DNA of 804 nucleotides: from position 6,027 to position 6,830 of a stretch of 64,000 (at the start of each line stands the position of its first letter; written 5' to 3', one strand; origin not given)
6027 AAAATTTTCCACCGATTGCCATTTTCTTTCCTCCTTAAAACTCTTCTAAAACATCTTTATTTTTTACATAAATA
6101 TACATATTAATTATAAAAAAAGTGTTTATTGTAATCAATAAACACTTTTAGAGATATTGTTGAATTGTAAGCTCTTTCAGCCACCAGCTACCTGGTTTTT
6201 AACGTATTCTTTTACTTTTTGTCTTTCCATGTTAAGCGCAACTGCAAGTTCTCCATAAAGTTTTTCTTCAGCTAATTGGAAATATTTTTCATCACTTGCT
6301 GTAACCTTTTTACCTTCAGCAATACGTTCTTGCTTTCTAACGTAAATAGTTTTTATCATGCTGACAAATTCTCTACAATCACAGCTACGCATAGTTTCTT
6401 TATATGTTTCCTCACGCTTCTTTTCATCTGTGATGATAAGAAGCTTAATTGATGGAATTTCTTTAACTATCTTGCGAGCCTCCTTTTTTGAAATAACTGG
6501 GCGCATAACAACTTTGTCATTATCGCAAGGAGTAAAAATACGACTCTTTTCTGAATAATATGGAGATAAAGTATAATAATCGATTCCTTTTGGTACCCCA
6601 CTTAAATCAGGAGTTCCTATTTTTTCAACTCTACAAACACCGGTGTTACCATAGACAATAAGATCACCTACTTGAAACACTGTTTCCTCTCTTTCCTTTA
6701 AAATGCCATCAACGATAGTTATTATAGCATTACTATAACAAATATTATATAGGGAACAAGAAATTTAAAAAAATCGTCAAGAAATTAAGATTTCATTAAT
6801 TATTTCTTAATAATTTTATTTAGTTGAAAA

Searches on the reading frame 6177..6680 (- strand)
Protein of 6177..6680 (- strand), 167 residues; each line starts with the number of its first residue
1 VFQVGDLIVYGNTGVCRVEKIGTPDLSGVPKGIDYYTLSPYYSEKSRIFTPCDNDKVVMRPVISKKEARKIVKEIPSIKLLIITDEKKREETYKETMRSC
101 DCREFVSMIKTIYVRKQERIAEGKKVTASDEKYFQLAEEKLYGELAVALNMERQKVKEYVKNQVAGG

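Call 91: search_protein_families(library=pfam, proteins=[window:6177-6680:-], max_evalue=0.001)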
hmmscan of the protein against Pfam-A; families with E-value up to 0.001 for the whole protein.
window:6177-6680:- (167 aa): 2 families
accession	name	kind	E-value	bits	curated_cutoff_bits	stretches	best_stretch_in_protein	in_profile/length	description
PF02559.22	CarD_TRCF_RID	-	8.3e-12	45.5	23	1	2-63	1-57/57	CarD-like/TRCF RID domain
PF21095.3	CarD_C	-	0.00012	22.5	23.1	1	86-160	17-86/87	CarD, C-terminal domain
